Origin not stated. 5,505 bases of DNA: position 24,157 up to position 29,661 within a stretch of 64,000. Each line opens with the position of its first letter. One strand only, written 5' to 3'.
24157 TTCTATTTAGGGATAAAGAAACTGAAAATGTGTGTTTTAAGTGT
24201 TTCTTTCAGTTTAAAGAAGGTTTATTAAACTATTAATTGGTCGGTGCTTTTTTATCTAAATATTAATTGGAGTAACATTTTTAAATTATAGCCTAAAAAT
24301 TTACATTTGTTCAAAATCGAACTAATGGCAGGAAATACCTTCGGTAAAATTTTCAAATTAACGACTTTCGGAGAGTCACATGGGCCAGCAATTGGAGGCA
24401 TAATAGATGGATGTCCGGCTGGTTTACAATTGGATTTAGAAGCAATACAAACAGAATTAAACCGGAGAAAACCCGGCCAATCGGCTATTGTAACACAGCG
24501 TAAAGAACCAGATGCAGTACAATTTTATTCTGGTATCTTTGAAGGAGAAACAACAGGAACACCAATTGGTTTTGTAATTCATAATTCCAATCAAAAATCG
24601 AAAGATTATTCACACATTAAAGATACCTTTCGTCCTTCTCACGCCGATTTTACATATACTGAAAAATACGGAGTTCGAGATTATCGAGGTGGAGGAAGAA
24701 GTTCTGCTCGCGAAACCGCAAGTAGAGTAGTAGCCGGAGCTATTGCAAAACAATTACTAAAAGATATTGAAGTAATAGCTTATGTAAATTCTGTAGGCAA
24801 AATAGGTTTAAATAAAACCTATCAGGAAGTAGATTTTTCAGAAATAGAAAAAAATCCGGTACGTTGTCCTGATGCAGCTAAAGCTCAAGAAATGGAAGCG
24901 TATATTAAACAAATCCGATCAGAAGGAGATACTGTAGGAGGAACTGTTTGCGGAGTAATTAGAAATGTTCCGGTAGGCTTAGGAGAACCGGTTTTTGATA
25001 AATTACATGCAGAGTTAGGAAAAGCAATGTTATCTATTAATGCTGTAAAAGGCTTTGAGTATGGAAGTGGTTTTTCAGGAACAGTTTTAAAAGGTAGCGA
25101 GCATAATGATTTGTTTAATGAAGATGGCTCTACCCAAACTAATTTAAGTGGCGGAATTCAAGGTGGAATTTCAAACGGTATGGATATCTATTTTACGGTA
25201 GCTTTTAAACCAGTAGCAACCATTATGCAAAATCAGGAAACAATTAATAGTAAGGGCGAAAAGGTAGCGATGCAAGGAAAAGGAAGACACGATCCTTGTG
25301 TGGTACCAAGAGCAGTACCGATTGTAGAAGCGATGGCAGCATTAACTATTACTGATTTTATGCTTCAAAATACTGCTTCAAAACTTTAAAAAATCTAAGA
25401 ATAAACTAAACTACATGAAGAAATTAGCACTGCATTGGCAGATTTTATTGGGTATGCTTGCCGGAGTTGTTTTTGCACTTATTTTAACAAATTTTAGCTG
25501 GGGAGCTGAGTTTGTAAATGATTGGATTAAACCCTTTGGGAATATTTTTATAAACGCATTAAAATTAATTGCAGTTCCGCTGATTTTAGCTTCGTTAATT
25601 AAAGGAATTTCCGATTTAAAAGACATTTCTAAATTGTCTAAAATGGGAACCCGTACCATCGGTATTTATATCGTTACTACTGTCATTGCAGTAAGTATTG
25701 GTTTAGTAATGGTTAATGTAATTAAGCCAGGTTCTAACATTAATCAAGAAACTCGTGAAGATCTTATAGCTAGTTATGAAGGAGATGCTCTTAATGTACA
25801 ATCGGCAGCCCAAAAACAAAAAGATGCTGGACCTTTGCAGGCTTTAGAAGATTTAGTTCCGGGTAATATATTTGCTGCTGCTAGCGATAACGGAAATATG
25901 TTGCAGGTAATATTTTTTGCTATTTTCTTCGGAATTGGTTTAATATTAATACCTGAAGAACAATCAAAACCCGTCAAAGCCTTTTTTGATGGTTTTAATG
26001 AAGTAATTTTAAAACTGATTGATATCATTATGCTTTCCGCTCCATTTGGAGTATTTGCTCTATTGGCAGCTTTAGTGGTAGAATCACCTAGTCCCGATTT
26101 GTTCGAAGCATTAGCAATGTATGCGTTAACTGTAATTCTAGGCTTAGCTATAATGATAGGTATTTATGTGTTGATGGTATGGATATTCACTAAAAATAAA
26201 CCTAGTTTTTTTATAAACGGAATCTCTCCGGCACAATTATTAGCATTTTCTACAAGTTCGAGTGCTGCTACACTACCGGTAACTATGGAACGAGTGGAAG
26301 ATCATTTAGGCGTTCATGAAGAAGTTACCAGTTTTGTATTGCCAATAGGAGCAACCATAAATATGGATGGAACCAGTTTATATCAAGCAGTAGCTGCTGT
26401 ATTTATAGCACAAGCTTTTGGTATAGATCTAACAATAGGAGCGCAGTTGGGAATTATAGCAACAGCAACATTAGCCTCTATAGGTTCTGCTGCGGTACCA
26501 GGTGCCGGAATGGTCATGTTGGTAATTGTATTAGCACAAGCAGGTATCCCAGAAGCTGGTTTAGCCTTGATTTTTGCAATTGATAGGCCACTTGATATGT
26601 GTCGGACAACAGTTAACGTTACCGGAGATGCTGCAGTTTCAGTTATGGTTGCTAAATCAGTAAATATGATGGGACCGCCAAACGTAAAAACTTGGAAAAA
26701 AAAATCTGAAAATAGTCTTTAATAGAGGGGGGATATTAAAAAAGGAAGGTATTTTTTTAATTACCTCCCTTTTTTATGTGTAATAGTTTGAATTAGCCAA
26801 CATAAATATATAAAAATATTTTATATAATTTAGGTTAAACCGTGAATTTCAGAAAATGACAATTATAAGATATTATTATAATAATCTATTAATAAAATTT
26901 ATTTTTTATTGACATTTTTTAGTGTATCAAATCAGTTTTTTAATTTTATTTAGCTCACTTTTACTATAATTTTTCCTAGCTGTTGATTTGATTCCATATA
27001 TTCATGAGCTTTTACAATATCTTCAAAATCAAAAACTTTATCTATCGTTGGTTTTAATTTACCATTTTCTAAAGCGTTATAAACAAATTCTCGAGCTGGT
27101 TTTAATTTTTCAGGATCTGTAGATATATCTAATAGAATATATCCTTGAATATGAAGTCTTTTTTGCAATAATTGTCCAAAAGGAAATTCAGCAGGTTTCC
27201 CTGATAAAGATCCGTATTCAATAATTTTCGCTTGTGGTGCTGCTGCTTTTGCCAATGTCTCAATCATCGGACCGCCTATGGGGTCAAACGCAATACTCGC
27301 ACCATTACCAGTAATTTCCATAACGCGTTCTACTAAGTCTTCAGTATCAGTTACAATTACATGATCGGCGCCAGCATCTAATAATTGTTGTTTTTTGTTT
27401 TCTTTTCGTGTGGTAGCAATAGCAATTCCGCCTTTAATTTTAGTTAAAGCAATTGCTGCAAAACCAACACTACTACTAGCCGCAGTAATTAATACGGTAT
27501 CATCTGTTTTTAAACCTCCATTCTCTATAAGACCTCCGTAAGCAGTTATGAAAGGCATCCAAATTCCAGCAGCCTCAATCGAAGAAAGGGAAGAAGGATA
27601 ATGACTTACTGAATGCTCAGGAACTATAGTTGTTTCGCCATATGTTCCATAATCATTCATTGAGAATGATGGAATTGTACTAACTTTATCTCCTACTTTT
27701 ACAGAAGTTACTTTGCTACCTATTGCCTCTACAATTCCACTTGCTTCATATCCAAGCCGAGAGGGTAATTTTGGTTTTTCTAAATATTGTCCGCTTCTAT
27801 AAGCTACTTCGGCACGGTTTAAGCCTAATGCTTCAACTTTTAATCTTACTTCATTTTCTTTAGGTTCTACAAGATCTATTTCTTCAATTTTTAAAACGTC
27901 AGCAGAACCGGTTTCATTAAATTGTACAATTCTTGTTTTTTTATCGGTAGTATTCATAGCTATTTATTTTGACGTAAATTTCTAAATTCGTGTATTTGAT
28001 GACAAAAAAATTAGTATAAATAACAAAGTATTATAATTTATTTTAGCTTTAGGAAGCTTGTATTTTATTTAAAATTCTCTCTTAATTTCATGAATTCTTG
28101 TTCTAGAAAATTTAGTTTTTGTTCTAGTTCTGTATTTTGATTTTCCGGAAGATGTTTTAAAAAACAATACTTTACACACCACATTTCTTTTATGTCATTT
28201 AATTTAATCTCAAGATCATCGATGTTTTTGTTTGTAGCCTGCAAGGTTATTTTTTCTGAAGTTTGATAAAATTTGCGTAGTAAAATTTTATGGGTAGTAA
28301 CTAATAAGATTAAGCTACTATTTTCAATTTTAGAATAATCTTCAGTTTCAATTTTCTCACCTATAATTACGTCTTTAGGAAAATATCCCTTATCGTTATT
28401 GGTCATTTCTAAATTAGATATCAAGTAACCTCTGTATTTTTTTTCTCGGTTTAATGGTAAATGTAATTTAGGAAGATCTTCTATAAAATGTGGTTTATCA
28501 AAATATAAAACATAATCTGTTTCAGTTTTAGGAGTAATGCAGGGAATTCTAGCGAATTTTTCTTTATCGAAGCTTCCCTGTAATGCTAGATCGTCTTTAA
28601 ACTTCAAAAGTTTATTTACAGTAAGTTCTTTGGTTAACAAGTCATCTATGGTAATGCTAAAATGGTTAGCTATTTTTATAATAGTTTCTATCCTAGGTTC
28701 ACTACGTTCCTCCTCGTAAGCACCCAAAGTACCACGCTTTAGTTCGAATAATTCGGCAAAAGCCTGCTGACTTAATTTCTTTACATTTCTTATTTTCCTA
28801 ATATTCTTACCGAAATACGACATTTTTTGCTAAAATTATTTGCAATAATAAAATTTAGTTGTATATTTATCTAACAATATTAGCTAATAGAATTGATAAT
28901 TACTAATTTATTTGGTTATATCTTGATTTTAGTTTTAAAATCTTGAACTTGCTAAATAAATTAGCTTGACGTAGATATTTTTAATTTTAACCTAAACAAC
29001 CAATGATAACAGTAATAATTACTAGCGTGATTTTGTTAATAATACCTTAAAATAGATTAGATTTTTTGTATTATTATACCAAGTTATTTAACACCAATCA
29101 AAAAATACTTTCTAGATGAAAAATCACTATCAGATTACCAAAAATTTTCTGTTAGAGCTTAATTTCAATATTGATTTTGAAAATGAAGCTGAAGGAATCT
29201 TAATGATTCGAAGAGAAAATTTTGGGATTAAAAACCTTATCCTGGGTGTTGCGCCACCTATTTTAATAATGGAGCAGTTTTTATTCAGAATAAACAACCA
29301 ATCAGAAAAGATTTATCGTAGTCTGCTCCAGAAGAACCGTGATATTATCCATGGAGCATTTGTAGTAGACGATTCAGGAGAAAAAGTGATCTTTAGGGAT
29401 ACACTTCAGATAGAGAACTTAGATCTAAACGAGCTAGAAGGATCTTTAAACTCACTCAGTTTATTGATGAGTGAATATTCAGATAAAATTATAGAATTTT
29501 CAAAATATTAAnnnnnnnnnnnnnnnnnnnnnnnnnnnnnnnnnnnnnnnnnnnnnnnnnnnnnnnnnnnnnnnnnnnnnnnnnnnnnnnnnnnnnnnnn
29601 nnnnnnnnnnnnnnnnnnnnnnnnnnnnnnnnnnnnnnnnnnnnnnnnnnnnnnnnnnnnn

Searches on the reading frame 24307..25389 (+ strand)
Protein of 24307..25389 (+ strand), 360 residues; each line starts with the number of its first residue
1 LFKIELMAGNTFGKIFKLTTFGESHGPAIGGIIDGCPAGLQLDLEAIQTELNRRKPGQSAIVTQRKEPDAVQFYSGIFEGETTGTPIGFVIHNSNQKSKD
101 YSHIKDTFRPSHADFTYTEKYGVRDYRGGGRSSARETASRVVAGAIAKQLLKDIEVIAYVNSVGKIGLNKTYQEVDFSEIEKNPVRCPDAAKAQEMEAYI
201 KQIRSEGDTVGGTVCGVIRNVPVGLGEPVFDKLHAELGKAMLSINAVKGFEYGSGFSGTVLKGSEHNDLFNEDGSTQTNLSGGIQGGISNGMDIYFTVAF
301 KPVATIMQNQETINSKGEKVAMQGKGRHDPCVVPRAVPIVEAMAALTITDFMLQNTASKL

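Call 78: search_protein_families(library=pfam, proteins=[window:24307-25389:+], max_evalue=0.00001)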
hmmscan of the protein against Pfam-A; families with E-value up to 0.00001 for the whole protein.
window:24307-25389:+ (360 aa): 1 family
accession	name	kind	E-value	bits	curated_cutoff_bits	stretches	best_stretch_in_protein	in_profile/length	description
PF01264.26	Chorismate_synt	-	3.4e-143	476.7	27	1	16-353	1-327/327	Chorismate synthase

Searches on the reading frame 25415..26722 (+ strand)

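Call 78: search_protein_families(library=pfam, proteins=[window:25415-26722:+], max_evalue=0.00001)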
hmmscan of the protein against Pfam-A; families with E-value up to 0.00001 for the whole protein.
window:25415-26722:+ (435 aa): 1 family
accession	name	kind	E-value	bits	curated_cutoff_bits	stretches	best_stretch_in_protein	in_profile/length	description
PF00375.23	SDF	-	2.2e-126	422.4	27.9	1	6-414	1-386/387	Sodium:dicarboxylate symporter family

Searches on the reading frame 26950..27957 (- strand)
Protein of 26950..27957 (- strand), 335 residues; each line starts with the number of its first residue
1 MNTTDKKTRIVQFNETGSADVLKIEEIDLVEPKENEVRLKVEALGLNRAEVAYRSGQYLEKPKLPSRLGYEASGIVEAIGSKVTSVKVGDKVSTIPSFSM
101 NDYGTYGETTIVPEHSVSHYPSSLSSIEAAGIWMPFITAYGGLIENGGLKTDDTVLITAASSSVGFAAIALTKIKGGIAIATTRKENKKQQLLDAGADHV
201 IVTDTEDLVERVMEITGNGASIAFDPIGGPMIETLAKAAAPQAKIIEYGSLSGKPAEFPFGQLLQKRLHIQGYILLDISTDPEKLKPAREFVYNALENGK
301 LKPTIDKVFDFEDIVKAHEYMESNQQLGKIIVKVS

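Call 5: search_protein_families(library=pfam, proteins=[window:26950-27957:-], max_evalue=0.01)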
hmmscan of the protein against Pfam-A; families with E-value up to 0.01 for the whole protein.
window:26950-27957:- (335 aa): 3 families
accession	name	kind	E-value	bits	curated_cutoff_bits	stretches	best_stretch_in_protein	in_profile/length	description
PF00107.32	ADH_zinc_N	-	3.8e-20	72.6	31.8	1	164-279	2-117/129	Zinc-binding dehydrogenase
PF13602.12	ADH_zinc_N_2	-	1.4e-18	68.6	27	1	196-332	2-134/134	Zinc-binding dehydrogenase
PF08240.17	ADH_N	-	1.6e-14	54.4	23.5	1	34-121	2-103/104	Alcohol dehydrogenase GroES-like domain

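Call 6: search_protein_families(library=ncbifam, proteins=[window:26950-27957:-], max_evalue=0.01)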
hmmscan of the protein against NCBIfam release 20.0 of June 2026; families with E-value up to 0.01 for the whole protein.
window:26950-27957:- (335 aa): 23 families
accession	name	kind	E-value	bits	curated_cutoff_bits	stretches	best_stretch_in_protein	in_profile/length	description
TIGR02824.1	quinone_pig3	subfamily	4.3e-70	236.3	296.8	1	9-334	2-325/325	putative NAD(P)H quinone oxidoreductase, PIG3 family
NF008024.0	PRK10754.1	subfamily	1.7e-41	142.3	348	1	10-329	4-322/327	NADPH:quinone reductase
NF010344.0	PRK13771.1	subfamily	2e-30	105.9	349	2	103-334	115-333/334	putative alcohol dehydrogenase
TIGR02817.1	adh_fam_1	subfamily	3.5e-25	89.2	284.05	1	25-332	18-333/336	zinc-binding alcohol dehydrogenase family protein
NF041183.1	Pks2_ls1_myc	equivalog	6.9e-25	86.2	2400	1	11-334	1409-1729/2086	sulfolipid-1 biosynthesis phthioceranic/hydroxyphthioceranic acid synthase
NF041172.1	AcrlCoa_red_Thmprot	equivalog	1.1e-23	83.8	500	2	99-333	111-333/334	acryloyl-CoA reductase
TIGR01751.1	crot-CoA-red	equivalog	1.3e-22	80.1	378.55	3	102-215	138-253/398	crotonyl-CoA carboxylase/reductase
TIGR03989.1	Rxyl_3153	subfamily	1.4e-20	73.9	440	2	20-92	12-83/370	NDMA-dependent alcohol dehydrogenase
TIGR03451.1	mycoS_dep_FDH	equivalog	2.3e-20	72.7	512.9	2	21-92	13-82/358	S-(hydroxymethyl)mycothiol dehydrogenase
NF058644.1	CurcmRedCuraProt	equivalog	3.1e-20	72.5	440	1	20-334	16-333/336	NADPH-dependent curcumin/dihydrocurcumin reductase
TIGR00692.1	tdh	equivalog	9e-20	71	458.35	2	98-332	111-338/340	L-threonine 3-dehydrogenase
TIGR02823.1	oxido_YhdH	subfamily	3.4e-18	65.6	297.25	1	20-334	12-324/324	acrylyl-CoA reductase family protein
NF007489.0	PRK10083.1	equivalog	2.9e-15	56.1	376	2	104-330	115-333/339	Zn-dependent oxidoreductase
NF003808.0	PRK05396.1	equivalog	4.6e-15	55.3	380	2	100-333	115-339/341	L-threonine 3-dehydrogenase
NF041097.1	keto_inos_dh_IolM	equivalog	1.3e-13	50.4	450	2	119-250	173-312/389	scyllo-inosose 3-dehydrogenase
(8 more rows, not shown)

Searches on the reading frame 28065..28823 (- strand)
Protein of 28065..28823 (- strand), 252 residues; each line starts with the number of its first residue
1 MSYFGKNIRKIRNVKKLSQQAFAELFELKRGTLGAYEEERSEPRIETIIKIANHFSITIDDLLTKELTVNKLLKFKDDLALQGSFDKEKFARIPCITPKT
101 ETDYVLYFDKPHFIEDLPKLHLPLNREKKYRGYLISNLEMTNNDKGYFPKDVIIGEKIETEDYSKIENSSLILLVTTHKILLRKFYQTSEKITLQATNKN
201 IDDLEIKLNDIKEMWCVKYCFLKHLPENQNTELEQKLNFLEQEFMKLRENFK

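Call 5: search_protein_families(library=pfam, proteins=[window:28065-28823:-], max_evalue=0.01)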
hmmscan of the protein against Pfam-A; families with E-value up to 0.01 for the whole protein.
window:28065-28823:- (252 aa): 3 families
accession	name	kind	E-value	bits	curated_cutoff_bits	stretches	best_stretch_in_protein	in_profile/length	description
PF01381.28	HTH_3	-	6.3e-10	39.4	23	1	8-62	1-55/55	Helix-turn-helix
PF12844.13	HTH_19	-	4.1e-09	36.6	30.2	1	5-66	1-62/64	Helix-turn-helix domain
PF13443.12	HTH_26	-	5.8e-06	26.9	22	1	7-64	1-59/63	Cro/C1-type HTH DNA-binding domain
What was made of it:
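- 28065..28823 (-): Divergently transcribed XRE-type HTH regulator, 252 aa. Pfam HTH_3 at E=6e-10 (call 5).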

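Call 6: search_protein_families(library=ncbifam, proteins=[window:28065-28823:-], max_evalue=0.01)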
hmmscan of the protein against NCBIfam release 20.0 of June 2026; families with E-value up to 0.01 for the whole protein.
window:28065-28823:- (252 aa): 10 families
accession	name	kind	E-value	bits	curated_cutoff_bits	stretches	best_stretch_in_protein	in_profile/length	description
NF041951.1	phage_RstR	subfamily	4.3e-13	49.5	80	1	4-70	3-69/108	RstR family transcriptional repressor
NF052239.1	antitox_spr1629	equivalog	1.8e-06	27.3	335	1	3-68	2-67/377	spr1629 family repressor/antitoxin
NF041575.1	antitoxPezA_Strep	equivalog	2.1e-06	27.8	290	1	4-75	2-73/158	type II toxin-antitoxin system antitoxin PezA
NF047948.1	male_kill_WMK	equivalog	1.4e-05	24.7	300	1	4-68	163-227/300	WO male-killing family protein Wmk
NF003162.0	PRK04140.1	equivalog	2.9e-05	23.3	263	1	5-59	128-182/317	transcriptional regulator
TIGR03830.1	CxxCG_CxxCG_HTH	subfamily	0.00016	21.4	61.8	1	5-44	67-106/127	type II TA system antitoxin MqsA family protein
NF007408.0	PRK09943.1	equivalog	0.0002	21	211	1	5-65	9-69/185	HTH-type transcriptional regulator PuuR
TIGR00270.2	TIGR00270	equivalog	0.0011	18.8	110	1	4-61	76-133/159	multiprotein bridging factor aMBF1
TIGR00498.1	lexA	equivalog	0.0018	17.9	110.95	1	148-211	131-189/203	transcriptional repressor LexA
TIGR03070.1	couple_hipB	subfamily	0.0053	16.7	71.65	1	4-57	3-56/58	type II toxin-antitoxin system Y4mF family antitoxin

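Call 8: search_protein_families(library=padloc, proteins=[window:28065-28823:-], max_evalue=0.01)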
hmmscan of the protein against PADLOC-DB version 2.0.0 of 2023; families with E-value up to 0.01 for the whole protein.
window:28065-28823:- (252 aa): 15 families
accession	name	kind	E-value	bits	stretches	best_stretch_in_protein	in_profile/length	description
PDLC02926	HTH_VI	-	5.1e-10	37.5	1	4-71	2-69/92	-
PDLC03665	Control_protein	-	8.3e-08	30.4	1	4-64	9-70/77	control protein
PDLC03945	RmrA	-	5.6e-07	27.1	1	3-66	2-65/394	-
PDLC03671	Control_protein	-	1.6e-06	26.2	1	5-66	16-77/84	control protein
PDLC03954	RmrA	-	3.1e-06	24.3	1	3-65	10-72/380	-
PDLC04142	capH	-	1.6e-05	23.9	1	4-66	7-69/103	capH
PDLC03951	RmrA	-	8.7e-05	19.6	1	5-64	10-69/400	-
PDLC03947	RmrA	-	0.00012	19.1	1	4-59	12-67/383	-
PDLC03664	Control_protein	-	0.0004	18.8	1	3-58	13-68/74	control protein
PDLC03536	REase_II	-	0.00055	17.7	1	5-68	12-75/237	Type II restriction enzyme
PDLC03666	Control_protein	-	0.0011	17.4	1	4-59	7-62/77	control protein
PDLC04775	PDC-M69A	-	0.0013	17.2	1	4-69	8-73/113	-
PDLC03948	RmrA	-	0.0021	15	0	5-66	10-71/397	-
PDLC03952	RmrA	-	0.0023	14.8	1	7-59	26-78/395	-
PDLC03949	RmrA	-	0.0048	13.8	1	10-59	9-58/363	-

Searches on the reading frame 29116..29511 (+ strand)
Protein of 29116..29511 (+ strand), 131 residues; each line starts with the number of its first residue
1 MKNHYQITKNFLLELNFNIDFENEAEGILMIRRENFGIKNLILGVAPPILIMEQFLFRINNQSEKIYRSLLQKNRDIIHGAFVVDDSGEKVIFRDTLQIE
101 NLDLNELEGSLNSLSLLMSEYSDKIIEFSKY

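Call 5: search_protein_families(library=pfam, proteins=[window:29116-29511:+], max_evalue=0.01)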
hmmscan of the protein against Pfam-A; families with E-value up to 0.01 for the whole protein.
window:29116-29511:+ (131 aa): 3 families
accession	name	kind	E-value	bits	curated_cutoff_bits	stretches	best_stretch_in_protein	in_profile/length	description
PF22550.1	CesT_Tir_1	-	3e-55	186.2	27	1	1-130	1-130/131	CesT_Tir_1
PF10722.14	YbjN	-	7.8e-05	23.4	22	1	11-125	8-124/126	Putative bacterial sensory transduction regulator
PF05932.18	CesT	-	0.00019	22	22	1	9-114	4-111/119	Tir chaperone protein (CesT) family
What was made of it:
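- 29116..29511 (+): CesT/Tir-like chaperone gene, 131 aa. Pfam CesT_Tir_1 at E=3e-55 (call 5).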

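Call 6: search_protein_families(library=ncbifam, proteins=[window:29116-29511:+], max_evalue=0.01)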
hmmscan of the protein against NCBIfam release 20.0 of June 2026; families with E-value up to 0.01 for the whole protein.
window:29116-29511:+ (131 aa): 0 families

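Call 8: search_protein_families(library=padloc, proteins=[window:29116-29511:+], max_evalue=0.01)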
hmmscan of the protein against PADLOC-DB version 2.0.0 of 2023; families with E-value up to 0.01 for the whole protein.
window:29116-29511:+ (131 aa): 0 families
